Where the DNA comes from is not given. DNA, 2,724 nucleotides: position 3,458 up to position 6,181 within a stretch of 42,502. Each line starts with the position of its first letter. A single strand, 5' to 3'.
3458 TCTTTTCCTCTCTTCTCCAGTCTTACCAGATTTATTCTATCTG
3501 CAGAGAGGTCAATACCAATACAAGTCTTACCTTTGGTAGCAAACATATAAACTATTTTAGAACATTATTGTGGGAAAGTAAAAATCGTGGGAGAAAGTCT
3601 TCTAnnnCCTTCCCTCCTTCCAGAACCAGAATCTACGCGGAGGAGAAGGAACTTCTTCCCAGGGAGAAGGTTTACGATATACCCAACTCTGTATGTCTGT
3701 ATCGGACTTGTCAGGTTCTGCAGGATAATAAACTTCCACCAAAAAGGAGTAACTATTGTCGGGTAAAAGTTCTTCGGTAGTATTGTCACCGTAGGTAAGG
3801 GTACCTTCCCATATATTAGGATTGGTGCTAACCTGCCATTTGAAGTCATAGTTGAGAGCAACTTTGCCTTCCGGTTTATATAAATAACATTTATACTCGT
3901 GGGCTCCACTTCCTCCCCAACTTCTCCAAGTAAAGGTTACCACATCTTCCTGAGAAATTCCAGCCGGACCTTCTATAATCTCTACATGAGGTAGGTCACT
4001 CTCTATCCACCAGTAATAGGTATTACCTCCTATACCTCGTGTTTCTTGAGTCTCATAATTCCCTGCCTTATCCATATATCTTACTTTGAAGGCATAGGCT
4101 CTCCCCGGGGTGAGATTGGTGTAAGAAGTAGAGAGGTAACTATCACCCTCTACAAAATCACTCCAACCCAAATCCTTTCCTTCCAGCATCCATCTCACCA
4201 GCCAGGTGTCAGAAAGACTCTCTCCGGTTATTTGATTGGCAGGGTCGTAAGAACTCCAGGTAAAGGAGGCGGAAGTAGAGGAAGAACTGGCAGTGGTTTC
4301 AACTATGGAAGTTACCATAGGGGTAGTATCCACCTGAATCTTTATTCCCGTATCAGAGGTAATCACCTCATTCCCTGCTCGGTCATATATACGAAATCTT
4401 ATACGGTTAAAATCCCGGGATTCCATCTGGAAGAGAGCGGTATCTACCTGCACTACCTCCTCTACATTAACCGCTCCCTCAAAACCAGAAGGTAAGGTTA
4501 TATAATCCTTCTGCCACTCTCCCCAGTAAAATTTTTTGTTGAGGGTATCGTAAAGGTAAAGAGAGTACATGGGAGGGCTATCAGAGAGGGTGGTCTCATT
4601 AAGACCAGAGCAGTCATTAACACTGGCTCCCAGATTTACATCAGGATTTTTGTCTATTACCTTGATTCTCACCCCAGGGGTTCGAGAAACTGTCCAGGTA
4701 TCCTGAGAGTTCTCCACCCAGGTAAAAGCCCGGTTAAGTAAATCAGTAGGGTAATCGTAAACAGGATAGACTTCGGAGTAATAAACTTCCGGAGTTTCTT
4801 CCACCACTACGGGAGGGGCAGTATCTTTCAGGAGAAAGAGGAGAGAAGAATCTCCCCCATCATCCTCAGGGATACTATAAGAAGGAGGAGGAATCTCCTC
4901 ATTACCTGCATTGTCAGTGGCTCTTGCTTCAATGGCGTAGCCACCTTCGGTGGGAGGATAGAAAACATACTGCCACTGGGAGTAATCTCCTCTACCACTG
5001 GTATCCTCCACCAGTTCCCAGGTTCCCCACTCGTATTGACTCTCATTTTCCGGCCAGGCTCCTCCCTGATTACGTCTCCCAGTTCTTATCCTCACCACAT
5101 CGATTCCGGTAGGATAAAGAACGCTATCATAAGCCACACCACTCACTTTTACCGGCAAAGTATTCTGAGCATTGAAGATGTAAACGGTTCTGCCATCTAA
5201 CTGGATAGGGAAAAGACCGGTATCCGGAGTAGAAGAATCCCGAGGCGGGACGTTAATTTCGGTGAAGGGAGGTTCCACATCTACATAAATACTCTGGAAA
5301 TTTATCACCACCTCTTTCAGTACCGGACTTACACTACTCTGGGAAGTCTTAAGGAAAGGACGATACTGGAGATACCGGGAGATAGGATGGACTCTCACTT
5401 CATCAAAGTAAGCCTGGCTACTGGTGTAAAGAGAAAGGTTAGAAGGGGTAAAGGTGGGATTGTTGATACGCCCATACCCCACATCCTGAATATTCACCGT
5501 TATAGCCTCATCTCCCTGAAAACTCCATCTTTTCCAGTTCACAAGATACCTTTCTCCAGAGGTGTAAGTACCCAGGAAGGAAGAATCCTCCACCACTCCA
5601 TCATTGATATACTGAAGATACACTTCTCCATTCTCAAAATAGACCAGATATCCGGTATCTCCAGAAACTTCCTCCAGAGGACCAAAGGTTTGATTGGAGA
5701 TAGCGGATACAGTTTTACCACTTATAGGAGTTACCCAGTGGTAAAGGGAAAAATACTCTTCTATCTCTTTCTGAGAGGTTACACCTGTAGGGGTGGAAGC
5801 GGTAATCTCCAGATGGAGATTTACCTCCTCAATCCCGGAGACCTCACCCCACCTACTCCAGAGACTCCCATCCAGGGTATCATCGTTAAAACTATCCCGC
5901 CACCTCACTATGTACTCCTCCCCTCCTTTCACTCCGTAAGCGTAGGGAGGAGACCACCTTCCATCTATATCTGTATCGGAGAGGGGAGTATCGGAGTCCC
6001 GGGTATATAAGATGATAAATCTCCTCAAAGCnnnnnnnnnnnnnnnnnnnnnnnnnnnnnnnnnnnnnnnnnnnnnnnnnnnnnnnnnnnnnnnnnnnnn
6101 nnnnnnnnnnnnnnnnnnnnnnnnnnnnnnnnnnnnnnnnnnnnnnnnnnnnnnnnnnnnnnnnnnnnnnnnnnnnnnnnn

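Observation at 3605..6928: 1107-aa secreted LamG plus Ig/Fn3-repeat protein occupying the PilY1 slot, with its own sigma-54 promoter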

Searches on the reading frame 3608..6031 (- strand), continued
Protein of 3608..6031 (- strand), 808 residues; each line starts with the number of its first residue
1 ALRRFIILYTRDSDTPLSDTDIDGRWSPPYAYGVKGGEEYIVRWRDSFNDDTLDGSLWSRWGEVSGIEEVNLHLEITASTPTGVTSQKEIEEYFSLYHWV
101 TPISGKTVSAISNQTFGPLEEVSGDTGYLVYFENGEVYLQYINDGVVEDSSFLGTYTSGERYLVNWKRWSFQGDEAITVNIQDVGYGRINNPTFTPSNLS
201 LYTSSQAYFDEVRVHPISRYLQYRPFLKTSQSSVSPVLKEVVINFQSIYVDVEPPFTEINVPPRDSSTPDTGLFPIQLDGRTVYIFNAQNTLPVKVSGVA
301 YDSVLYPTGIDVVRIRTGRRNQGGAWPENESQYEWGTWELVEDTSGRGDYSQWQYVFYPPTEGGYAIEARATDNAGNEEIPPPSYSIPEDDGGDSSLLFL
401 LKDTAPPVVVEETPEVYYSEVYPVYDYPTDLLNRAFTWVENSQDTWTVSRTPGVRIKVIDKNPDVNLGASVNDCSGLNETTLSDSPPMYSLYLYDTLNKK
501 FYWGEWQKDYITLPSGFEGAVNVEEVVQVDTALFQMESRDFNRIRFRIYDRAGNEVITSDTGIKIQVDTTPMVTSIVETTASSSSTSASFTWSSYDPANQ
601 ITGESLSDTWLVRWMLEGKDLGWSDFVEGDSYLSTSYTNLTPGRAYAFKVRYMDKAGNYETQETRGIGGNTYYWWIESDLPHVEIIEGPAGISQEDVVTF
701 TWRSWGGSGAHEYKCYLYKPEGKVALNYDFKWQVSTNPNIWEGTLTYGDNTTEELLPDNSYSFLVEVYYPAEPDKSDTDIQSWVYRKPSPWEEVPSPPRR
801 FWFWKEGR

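Call 76: find_encoding_contigs(protein=P0181, flank=10000, max_places=3)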
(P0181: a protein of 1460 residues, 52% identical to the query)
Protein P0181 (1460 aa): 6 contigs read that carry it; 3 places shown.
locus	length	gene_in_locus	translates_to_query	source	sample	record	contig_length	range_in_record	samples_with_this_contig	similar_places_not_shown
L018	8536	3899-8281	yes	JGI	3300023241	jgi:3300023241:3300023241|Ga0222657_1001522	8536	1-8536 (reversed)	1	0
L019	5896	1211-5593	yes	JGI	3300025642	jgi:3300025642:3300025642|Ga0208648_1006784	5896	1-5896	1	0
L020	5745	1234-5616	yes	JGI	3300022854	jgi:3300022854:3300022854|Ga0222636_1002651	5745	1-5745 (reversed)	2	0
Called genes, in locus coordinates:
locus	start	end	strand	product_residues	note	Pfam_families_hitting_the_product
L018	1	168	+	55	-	?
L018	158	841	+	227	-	PF00589:Phage_integrase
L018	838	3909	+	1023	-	PF00932:LTD (weak)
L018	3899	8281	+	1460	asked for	PF02210:Laminin_G_2 (faint), PF00054:Laminin_G_1 (faint), PF13385:Laminin_G_3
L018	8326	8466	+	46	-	-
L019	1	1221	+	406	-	?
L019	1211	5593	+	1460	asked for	PF02210:Laminin_G_2 (faint), PF00054:Laminin_G_1 (faint), PF13385:Laminin_G_3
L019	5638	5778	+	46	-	-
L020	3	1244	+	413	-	?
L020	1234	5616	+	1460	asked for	PF02210:Laminin_G_2 (faint), PF00054:Laminin_G_1 (faint), PF13385:Laminin_G_3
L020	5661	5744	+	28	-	?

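Call 95: find_encoding_contigs(protein=P0095, flank=10000, max_places=2)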
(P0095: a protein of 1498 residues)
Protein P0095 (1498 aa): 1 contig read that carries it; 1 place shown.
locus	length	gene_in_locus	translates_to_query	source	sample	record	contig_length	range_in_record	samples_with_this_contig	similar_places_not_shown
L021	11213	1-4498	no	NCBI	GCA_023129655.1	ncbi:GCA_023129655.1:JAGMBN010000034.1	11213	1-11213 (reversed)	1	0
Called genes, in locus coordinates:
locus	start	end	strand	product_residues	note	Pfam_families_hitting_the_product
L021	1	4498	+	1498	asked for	PF00054:Laminin_G_1 (faint), PF02210:Laminin_G_2 (faint), PF13385:Laminin_G_3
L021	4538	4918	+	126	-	PF01592:NifU_N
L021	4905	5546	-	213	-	PF00300:His_Phos_1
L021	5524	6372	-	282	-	PF02811:PHP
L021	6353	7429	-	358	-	PF14486:DUF4432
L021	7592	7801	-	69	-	PF12441:CopG_antitoxin (weak), PF14384:BrnA_antitoxin (weak)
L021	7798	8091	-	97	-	PF04365:BrnT_toxin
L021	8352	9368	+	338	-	PF04542:Sigma70_r2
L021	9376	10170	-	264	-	PF01259:SAICAR_synt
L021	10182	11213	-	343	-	PF00905:Transpeptidase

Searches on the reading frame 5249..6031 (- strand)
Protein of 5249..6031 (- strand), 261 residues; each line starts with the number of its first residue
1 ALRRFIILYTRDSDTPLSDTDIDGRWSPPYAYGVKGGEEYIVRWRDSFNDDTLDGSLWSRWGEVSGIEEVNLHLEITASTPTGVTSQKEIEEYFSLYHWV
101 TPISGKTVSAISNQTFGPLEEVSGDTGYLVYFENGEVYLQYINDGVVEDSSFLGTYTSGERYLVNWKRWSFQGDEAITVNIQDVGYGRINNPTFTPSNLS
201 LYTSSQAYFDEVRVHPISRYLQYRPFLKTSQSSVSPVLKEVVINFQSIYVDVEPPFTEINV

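Call 38: search_protein_families(library=pfam, proteins=[window:5249-6031:-], max_evalue=1)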
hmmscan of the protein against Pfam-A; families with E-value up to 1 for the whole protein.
window:5249-6031:- (261 aa): 1 family
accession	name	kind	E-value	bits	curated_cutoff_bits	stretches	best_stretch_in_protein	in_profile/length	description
PF00385.30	Chromo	-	0.052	13.9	25.1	0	159-170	15-27/53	Chromo (CHRromatin Organisation MOdifier) domain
